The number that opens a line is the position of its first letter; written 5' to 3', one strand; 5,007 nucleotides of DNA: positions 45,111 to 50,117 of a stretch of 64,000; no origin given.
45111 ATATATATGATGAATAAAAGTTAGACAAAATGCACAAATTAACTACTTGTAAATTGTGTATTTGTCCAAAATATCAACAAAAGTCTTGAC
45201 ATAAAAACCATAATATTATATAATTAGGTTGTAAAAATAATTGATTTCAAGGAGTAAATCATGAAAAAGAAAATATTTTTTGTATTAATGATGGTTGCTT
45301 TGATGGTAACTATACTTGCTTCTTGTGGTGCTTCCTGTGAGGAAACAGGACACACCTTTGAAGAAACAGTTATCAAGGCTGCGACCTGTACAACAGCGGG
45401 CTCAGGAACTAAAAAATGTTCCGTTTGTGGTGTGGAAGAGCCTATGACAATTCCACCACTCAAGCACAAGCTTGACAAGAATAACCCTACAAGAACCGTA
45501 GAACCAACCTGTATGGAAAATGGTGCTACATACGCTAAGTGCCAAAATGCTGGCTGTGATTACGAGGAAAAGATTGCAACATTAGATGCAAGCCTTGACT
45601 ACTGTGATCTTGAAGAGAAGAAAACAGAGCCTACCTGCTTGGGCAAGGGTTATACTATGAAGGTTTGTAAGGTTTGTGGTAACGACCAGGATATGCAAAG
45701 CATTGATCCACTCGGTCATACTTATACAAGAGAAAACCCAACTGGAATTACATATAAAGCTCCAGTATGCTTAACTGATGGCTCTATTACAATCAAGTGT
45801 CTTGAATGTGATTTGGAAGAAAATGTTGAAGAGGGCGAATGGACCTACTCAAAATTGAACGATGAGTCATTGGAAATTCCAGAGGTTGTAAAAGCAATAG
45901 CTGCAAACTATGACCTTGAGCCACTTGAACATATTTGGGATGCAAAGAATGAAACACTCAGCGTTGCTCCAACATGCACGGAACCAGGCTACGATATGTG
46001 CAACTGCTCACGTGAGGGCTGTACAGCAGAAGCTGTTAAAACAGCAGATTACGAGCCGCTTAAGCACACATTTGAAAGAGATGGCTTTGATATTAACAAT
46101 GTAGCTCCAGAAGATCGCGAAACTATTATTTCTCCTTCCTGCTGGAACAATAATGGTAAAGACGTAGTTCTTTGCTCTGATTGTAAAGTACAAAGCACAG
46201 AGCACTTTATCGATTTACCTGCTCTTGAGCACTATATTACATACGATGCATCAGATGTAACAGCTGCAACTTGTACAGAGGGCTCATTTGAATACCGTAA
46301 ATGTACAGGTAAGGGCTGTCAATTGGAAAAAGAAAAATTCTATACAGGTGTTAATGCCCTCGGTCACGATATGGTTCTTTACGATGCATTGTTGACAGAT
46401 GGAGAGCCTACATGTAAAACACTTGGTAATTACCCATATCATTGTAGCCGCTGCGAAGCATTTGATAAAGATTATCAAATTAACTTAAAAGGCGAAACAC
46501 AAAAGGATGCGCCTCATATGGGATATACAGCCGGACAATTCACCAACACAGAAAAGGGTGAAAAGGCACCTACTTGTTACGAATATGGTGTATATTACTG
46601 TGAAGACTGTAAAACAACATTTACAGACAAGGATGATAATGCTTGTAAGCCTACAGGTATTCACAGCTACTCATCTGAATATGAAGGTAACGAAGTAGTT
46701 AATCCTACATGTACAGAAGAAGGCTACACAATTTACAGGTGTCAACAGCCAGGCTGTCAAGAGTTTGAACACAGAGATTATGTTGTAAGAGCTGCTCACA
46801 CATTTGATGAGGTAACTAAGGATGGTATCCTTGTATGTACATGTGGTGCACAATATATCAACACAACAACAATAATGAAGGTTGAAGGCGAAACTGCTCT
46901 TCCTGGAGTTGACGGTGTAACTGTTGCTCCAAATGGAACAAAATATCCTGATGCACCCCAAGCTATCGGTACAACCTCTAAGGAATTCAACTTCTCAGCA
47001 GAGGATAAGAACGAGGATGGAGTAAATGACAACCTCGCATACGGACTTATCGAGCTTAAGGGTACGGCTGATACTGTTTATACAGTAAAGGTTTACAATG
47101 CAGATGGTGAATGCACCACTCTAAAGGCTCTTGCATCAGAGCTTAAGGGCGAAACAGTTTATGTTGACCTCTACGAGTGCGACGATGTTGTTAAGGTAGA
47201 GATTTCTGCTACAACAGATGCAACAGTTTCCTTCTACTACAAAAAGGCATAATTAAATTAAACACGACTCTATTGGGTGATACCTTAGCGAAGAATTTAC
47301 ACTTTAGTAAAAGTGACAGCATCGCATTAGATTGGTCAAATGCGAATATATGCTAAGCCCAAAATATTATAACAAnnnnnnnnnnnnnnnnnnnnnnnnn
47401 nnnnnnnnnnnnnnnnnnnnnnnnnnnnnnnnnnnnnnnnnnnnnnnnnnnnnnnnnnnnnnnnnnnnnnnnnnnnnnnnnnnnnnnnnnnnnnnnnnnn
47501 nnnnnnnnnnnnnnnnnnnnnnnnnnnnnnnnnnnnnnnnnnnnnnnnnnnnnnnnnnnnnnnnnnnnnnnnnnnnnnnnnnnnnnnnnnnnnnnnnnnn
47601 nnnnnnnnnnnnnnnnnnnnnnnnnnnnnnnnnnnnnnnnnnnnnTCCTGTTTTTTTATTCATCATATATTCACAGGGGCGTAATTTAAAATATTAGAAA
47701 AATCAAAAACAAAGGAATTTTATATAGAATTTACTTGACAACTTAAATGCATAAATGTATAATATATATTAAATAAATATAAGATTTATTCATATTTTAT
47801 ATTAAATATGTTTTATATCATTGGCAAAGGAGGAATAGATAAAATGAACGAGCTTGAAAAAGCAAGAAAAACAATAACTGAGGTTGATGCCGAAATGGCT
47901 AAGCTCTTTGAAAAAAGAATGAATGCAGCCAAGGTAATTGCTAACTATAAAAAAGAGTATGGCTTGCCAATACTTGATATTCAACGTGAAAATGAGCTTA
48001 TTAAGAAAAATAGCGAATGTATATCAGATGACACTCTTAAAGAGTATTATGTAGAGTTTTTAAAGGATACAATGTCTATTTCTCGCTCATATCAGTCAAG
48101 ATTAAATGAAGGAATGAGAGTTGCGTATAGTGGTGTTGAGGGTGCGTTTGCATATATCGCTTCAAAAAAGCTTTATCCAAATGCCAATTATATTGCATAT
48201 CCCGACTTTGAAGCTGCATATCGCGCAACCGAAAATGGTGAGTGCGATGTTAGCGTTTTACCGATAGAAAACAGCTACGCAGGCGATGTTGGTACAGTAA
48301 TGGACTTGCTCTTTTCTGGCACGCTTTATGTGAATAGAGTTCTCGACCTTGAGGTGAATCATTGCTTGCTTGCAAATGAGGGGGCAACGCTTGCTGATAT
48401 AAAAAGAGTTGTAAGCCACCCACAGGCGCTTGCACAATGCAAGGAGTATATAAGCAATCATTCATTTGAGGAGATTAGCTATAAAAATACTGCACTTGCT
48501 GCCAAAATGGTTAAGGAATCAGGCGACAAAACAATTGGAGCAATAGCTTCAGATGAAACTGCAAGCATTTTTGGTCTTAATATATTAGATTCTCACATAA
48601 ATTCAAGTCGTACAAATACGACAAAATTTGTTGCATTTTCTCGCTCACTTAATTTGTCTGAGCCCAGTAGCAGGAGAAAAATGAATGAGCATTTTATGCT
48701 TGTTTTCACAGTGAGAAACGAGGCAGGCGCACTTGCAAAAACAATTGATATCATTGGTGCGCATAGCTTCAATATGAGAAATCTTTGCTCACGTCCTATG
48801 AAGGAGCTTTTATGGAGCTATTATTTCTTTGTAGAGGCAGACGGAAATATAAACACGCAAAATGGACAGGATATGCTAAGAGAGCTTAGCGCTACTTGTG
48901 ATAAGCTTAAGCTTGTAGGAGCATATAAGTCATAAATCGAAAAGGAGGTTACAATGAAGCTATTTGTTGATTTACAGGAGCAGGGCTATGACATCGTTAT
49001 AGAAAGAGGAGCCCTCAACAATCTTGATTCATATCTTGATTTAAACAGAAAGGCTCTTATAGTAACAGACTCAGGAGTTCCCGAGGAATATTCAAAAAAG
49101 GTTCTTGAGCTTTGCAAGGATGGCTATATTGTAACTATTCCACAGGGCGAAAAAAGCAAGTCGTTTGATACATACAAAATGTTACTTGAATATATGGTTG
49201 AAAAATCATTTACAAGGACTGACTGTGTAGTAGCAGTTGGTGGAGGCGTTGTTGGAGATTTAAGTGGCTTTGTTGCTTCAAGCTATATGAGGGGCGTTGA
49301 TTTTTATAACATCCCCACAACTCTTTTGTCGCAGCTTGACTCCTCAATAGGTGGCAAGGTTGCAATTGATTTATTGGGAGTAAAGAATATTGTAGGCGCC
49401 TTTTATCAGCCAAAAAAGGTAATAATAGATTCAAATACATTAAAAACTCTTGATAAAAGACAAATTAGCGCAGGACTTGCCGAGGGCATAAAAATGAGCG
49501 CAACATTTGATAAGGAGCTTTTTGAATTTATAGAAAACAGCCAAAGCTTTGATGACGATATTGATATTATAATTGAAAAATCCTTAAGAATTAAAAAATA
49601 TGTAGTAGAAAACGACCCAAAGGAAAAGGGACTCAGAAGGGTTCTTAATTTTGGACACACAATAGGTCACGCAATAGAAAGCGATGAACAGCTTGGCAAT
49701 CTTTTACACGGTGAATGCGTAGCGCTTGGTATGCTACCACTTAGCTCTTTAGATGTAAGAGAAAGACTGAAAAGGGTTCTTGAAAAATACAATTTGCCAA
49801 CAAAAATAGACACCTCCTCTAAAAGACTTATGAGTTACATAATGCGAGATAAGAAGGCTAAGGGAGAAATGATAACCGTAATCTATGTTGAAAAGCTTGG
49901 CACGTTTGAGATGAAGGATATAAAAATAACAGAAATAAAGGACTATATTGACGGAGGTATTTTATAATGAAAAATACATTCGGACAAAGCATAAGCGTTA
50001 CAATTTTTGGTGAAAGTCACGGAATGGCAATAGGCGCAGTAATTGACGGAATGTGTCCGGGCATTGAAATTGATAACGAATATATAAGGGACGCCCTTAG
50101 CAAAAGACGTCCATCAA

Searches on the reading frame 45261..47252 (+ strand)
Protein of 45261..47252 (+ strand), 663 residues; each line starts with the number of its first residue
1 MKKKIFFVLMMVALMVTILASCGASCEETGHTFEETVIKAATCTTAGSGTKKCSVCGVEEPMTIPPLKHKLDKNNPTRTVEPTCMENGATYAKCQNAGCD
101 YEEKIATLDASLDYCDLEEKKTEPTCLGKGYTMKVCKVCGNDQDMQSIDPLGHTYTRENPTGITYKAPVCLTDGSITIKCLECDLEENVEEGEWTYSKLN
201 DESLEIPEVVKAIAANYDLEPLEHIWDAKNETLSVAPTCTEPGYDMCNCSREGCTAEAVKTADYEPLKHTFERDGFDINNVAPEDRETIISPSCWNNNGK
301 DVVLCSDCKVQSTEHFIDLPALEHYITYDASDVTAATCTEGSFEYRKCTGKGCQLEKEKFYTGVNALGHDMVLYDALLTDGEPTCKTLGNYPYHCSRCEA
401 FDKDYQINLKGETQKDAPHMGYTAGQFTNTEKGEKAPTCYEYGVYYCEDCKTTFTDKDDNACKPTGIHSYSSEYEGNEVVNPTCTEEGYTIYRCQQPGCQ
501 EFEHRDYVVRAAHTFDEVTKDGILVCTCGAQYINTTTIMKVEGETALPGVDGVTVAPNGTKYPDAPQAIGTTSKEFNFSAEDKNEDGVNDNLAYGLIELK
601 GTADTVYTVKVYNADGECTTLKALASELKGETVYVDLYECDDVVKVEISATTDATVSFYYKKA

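Call 22: search_protein_families(library=pfam, proteins=[window:45261-47252:+])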
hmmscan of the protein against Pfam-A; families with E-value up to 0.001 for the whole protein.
window:45261-47252:+ (663 aa): 0 families

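Call 62: find_homologous_proteins(query=window:45261-47252:+, max_evalue=1e-30)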
Query window:45261-47252:+ (663 aa): 34 proteins with E <= 1e-30 among 8000 candidates.
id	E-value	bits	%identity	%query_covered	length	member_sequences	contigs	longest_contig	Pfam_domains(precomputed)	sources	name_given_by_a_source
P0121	0.0e+0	1537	99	100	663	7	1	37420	-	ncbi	-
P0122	0.0e+0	1270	84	99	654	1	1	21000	-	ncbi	-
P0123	9.6e-81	290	36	97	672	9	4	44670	-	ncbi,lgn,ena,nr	ncbi:MAG: hypothetical protein IJA82_07890 [Clostridia bacterium]|nr:hypothetical protein [Clostridi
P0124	2.8e-80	289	37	99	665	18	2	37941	-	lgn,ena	-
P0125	1.0e-78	283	36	97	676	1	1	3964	-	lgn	-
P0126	4.5e-77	278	37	99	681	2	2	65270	-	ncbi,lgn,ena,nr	ncbi:MAG: hypothetical protein IJ400_06740 [Clostridia bacterium]|nr:hypothetical protein [Clostridi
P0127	3.9e-59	219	32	99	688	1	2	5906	-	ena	-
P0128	1.1e-58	217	33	100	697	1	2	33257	-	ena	-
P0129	3.8e-57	212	33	99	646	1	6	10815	-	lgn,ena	-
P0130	2.4e-53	200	32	100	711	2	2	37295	-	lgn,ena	-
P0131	5.1e-49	185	30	99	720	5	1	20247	-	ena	-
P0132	1.7e-45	174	25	99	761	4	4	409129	-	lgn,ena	-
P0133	1.3e-44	171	28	95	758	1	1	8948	-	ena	-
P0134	6.0e-44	169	29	99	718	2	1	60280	-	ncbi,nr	ncbi:MAG: hypothetical protein J6B45_03745 [Clostridia bacterium]|nr:hypothetical protein [Clostridi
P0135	2.4e-42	163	27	99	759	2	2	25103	-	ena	-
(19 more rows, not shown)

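Call 68: find_encoding_contigs(protein=P0122, flank=5000, max_places=2)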
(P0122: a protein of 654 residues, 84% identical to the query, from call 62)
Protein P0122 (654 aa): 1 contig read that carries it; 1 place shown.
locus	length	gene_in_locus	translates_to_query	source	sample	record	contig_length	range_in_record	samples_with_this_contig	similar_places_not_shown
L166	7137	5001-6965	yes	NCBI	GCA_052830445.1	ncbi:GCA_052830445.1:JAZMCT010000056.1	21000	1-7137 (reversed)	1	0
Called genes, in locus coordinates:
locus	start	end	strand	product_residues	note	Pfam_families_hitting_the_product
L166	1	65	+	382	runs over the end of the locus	PF00144:Beta-lactamase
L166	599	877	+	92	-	-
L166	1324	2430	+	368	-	PF01171:ATP_bind_3, PF11734:TilS_C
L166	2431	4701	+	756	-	PF06480:FtsH_ext (faint), PF00004:AAA, PF07728:AAA_5 (faint), PF17862:AAA_lid_3, PF01434:Peptidase_M41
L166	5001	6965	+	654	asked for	-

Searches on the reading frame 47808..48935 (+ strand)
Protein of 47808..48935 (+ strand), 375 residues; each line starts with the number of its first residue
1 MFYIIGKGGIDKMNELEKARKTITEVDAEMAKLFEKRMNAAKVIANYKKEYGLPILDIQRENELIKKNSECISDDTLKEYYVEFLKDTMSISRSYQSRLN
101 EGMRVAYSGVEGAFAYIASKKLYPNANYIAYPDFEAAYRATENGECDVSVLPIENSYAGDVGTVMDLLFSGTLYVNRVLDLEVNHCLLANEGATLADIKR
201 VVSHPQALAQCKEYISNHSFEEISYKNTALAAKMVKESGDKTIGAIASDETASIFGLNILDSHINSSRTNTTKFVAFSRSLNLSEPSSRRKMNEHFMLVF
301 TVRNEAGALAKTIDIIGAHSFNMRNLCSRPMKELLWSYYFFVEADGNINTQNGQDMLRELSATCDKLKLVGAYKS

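Call 22: search_protein_families(library=pfam, proteins=[window:47808-48935:+])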
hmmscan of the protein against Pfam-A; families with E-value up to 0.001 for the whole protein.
window:47808-48935:+ (375 aa): 2 families
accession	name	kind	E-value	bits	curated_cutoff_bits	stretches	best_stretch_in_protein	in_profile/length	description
PF00800.23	PDT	-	2.2e-50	171.4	25.2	1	105-279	1-178/181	Prephenate dehydratase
PF01817.26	CM_2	-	1.5e-16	60.8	27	1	20-96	2-79/80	Chorismate mutase type II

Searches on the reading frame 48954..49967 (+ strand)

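Call 22: search_protein_families(library=pfam, proteins=[window:48954-49967:+])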
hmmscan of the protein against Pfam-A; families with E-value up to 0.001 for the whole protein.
window:48954-49967:+ (337 aa): 4 families
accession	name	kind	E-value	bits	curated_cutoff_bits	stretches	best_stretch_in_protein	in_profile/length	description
PF01761.26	DHQ_synthase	-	2.4e-45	153.3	24.2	1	60-172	2-114/115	3-dehydroquinate synthase N-terminal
PF24621.2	DHQS_C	-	8.8e-33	113.7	27.6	1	174-302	1-144/144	3-dehydroquinate synthase C-terminal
PF13685.12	Fe-ADH_2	-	2.1e-09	38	28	1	15-124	1-108/149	Iron-containing alcohol dehydrogenase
PF00465.25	Fe-ADH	-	2.6e-08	34.1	31.3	1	14-122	4-129/168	Iron-containing alcohol dehydrogenase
